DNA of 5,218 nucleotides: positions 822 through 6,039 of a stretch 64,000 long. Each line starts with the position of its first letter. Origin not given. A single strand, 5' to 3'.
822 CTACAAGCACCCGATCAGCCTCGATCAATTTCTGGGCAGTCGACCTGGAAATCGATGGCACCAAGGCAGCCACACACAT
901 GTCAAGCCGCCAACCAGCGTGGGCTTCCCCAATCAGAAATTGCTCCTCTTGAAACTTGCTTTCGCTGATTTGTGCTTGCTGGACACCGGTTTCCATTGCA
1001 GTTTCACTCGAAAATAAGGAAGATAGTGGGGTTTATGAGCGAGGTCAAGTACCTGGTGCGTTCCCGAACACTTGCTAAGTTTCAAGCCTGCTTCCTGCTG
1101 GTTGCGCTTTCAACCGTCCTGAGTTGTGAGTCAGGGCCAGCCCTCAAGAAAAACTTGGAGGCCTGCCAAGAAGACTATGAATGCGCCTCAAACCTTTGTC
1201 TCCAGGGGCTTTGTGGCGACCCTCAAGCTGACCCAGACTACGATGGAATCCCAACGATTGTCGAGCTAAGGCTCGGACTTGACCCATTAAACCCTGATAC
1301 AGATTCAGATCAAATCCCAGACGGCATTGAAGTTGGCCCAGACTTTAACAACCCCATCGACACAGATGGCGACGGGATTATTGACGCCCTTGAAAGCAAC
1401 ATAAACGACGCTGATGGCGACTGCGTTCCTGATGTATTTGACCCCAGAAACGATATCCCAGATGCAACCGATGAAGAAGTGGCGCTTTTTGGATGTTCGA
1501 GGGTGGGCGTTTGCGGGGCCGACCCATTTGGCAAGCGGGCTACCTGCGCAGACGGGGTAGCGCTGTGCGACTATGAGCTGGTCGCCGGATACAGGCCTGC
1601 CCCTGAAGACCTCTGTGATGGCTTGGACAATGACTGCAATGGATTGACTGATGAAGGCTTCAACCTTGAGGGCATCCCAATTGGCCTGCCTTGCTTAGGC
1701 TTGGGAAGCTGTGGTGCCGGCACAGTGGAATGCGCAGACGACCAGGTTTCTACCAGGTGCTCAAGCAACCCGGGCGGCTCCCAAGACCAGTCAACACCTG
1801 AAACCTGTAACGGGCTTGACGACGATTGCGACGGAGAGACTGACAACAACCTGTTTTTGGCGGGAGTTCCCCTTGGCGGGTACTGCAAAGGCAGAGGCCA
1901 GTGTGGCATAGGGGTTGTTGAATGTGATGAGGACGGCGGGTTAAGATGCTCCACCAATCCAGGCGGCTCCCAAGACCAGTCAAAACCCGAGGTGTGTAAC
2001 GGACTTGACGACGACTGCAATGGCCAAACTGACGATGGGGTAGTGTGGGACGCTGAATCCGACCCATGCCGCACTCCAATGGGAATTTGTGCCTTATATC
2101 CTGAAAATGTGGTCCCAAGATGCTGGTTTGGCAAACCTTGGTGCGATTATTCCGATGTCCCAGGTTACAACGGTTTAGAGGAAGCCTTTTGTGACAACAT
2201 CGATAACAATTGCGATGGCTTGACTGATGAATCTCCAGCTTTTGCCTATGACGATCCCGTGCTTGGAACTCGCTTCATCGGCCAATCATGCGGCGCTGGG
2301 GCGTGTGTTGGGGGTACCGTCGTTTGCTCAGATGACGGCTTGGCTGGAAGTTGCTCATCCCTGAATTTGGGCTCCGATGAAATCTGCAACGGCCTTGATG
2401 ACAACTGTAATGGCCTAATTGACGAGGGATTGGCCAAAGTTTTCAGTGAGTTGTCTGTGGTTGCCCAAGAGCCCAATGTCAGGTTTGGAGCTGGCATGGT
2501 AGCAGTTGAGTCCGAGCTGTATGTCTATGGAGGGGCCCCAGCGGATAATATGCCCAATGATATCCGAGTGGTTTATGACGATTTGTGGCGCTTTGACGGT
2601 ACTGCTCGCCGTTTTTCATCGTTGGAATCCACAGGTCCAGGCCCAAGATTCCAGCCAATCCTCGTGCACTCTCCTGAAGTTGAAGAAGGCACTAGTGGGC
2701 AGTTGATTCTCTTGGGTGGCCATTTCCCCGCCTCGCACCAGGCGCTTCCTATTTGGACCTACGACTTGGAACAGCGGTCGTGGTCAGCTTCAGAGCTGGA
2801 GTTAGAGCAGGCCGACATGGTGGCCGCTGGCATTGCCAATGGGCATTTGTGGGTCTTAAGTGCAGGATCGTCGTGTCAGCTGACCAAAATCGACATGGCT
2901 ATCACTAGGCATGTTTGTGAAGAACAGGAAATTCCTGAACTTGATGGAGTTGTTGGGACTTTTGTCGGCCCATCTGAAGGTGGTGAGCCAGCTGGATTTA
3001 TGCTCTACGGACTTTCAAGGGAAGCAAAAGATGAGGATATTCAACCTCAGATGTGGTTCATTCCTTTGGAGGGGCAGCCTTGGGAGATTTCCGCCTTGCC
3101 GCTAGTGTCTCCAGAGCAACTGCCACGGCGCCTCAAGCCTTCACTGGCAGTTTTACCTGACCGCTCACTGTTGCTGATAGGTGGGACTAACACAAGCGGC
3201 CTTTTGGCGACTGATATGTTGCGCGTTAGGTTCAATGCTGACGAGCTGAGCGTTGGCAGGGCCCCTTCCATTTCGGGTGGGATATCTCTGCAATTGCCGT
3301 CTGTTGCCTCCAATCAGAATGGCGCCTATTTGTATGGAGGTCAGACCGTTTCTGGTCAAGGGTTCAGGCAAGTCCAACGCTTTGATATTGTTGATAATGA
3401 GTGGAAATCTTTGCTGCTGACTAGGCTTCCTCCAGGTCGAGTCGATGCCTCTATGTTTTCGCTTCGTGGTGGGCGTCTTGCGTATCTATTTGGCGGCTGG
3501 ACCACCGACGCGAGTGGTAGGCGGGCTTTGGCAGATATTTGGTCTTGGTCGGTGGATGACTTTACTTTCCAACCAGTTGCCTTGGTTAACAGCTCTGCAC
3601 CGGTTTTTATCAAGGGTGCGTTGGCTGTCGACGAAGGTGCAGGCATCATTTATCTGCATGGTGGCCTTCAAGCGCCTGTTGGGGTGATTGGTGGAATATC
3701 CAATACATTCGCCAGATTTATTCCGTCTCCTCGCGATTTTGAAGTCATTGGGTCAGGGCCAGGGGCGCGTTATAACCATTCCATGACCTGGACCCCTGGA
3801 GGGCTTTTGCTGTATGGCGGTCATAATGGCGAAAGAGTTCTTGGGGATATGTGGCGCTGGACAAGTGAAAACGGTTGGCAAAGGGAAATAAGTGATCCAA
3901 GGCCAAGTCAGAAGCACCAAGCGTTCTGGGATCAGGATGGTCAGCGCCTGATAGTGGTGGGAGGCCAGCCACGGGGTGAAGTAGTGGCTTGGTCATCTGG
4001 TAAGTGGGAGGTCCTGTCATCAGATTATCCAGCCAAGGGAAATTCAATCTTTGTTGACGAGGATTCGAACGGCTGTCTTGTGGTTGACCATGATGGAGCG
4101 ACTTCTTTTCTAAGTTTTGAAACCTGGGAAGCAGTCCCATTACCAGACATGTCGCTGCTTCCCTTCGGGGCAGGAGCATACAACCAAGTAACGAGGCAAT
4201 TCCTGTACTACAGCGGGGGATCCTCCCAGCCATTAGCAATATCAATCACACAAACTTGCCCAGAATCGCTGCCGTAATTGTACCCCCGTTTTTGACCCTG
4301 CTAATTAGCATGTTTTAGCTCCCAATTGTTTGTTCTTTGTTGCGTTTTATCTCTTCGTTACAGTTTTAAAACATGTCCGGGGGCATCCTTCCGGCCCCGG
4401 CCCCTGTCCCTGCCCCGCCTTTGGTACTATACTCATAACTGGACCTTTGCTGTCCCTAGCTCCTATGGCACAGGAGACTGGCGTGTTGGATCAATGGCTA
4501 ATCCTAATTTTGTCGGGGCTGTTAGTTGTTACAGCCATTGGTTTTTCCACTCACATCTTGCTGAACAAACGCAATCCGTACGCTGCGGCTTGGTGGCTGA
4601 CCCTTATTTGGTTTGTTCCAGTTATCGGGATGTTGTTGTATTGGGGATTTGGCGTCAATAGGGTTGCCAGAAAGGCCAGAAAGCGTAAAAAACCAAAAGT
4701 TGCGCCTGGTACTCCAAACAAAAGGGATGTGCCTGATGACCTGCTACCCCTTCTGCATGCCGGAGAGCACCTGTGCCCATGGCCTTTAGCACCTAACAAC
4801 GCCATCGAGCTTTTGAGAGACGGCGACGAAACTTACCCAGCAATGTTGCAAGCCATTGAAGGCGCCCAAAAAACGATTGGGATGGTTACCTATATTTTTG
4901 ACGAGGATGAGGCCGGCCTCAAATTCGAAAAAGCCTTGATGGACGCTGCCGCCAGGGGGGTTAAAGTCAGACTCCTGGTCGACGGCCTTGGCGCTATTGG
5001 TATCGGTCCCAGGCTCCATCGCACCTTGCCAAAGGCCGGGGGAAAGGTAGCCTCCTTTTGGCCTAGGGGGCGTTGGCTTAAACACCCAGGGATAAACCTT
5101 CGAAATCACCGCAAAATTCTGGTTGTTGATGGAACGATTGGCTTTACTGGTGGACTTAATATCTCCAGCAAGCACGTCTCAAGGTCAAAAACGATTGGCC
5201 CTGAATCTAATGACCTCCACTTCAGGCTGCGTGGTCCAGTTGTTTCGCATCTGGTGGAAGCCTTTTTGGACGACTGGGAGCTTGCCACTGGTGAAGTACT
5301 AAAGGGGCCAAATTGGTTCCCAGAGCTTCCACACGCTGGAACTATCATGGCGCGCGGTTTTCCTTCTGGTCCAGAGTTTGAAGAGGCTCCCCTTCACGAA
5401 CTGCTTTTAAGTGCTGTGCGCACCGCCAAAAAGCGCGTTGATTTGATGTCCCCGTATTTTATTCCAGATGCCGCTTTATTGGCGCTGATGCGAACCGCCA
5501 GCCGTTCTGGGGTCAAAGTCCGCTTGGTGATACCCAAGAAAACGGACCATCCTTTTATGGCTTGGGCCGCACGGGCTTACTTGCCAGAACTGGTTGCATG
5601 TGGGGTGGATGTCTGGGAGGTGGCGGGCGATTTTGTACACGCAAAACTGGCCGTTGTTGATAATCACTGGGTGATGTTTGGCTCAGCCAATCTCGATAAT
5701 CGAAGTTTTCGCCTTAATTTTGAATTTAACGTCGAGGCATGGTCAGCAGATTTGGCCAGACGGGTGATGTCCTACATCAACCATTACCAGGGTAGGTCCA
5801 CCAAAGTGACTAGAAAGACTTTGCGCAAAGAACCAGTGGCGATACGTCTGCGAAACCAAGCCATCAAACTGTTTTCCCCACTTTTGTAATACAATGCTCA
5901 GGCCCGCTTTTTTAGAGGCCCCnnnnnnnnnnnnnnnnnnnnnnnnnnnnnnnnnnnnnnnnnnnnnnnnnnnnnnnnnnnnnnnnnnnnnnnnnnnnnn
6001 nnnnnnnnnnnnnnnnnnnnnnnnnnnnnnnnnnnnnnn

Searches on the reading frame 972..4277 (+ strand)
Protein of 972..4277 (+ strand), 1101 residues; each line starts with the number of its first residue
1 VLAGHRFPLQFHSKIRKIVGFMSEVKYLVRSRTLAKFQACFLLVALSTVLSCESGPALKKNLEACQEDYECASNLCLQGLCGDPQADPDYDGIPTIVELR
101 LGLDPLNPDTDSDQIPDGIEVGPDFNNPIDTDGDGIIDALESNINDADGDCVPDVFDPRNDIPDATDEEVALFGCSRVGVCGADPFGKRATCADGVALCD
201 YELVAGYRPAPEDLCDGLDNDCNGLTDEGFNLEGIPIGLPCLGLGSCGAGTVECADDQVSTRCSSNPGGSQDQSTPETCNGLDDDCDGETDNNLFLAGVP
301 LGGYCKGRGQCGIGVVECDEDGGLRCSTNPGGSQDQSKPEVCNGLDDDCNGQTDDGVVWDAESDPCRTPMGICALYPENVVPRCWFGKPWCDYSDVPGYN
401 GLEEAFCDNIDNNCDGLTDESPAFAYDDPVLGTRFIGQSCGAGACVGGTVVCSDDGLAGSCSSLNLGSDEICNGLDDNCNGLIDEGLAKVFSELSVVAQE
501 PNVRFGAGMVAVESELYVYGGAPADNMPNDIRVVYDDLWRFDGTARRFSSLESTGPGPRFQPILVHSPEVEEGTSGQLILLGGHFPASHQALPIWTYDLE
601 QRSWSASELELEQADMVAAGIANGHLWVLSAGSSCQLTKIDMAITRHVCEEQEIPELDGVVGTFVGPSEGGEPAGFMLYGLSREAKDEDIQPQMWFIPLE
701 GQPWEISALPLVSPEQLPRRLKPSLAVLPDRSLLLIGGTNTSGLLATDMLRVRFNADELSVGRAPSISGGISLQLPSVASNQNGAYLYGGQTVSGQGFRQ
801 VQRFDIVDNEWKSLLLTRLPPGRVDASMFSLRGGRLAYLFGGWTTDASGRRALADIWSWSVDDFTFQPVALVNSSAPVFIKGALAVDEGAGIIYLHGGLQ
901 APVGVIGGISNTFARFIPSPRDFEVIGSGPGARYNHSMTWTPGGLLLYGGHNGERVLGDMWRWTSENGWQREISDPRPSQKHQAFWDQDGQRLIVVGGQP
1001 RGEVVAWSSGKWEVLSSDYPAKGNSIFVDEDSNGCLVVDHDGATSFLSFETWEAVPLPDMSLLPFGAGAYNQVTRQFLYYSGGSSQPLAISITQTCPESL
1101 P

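Call 6: search_protein_families(library=pfam, proteins=[window:972-4277:+], max_evalue=0.01)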
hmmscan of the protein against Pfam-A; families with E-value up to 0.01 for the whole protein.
window:972-4277:+ (1101 aa): 10 families
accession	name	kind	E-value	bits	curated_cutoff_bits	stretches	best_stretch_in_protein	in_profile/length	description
PF24681.1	Kelch_KLHDC2_KLHL20_DRC7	-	7e-29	101.1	50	3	728-898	6-172/221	KLHDC2/KLHL20/DRC7 Kelch-repeats domain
PF24981.1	Beta-prop_ATRN-LZTR1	-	3.3e-25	89.4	50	4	490-608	26-139/289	Attractin/LZTR1 beta-propeller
PF13418.12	Kelch_4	-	7.2e-19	67.9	21.6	2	504-555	2-45/49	Galactose oxidase, central domain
PF11617.13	Cu-binding_MopE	-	1.8e-17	63.7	27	5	210-228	13-30/30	Putative metal-binding motif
PF13964.12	Kelch_6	-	1.1e-13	51.1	25.3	0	776-813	5-42/50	Kelch motif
PF13415.12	Kelch_3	-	1.7e-11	44.4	22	0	785-827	4-44/48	Galactose oxidase, central domain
PF01344.31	Kelch_1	-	7.9e-08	32.1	20.1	0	778-813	7-41/46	Kelch motif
PF24996.1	NANM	-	8.4e-07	28.6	45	0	776-844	57-126/350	N-acetylneuraminate epimerase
PF07646.21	Kelch_2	-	0.0012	19.2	21.3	0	504-534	2-31/48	Kelch motif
PF13854.13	Kelch_HCF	-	0.0058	16.4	113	0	499-608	117-231/345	Host cell factor, Kelch-repeats domain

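Call 7: search_protein_families(library=ncbifam, proteins=[window:972-4277:+], max_evalue=0.01)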
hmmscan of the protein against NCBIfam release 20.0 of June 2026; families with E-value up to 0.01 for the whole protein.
window:972-4277:+ (1101 aa): 2 families
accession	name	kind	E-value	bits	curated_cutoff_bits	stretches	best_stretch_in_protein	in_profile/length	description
NF010730.0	PRK14131.1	subfamily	6.8e-06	25.1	416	0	504-556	83-134/384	N-acetylneuraminate epimerase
TIGR03547.1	muta_rot_YjhT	subfamily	1.3e-05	24.6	256.35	0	504-556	54-105/346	YjhT family mutarotase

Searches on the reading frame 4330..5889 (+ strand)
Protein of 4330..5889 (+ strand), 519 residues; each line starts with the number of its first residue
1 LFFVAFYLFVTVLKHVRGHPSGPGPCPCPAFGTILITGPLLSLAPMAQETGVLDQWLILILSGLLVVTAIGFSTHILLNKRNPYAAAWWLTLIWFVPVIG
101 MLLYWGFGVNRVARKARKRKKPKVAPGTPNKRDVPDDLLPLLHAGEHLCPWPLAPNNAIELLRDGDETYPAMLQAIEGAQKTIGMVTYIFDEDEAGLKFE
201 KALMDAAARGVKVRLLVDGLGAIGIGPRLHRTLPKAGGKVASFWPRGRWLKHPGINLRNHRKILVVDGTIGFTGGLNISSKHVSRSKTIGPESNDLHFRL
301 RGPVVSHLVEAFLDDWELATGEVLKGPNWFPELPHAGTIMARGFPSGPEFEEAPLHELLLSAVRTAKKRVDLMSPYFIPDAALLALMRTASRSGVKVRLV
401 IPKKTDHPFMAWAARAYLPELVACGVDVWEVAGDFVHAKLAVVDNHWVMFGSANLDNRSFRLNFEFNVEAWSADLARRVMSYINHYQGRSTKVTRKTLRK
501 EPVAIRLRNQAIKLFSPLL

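Call 6: search_protein_families(library=pfam, proteins=[window:4330-5889:+], max_evalue=0.01)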
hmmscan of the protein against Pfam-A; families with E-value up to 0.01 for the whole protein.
window:4330-5889:+ (519 aa): 3 families
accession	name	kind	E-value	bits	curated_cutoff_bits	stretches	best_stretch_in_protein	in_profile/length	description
PF13091.12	PLDc_2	-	1e-43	148.8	27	2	360-485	2-130/132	PLD-like domain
PF00614.28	PLDc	-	1.8e-12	47.1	21.9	2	257-279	3-25/28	Phospholipase D Active site motif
PF13396.11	PLDc_N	-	3.5e-06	27.3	23.3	1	74-108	8-41/42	Phospholipase_D-nuclease N-terminal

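Call 7: search_protein_families(library=ncbifam, proteins=[window:4330-5889:+], max_evalue=0.01)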
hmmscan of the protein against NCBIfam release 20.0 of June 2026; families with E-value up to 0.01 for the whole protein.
window:4330-5889:+ (519 aa): 9 families
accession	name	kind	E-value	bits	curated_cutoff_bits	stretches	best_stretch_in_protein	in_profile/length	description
TIGR04265.1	bac_cardiolipin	equivalog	1.3e-96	324.5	290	2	155-519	117-483/483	cardiolipin synthase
NF009107.0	PRK12452.1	equivalog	5.4e-76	256.4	787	1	59-519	31-509/509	cardiolipin synthase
NF008427.0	PRK11263.1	equivalog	1.8e-59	201.9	281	1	154-501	6-354/409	cardiolipin synthase ClsB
NF038319.1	DISARM_DrmC_I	equivalog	6.6e-19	68.4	133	2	346-484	86-232/236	DISARM system phospholipase D-like protein DrmC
NF006946.0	PRK09428.1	equivalog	1.6e-10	40.5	314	0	157-218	25-88/451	CDP-diacylglycerol--serine O-phosphatidyltransferase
NF010492.0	PRK13912.1-3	equivalog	8.5e-10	38.5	297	1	359-481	39-166/178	nuclease NucT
NF010493.0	PRK13912.1-4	equivalog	2.7e-05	24.2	351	1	436-468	114-146/171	nuclease NucT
NF010491.0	PRK13912.1-2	equivalog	5.1e-05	23.1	225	1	359-483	41-170/180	nuclease NucT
NF010490.0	PRK13912.1-1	equivalog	0.0012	18.9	211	0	383-466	58-135/159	nuclease NucT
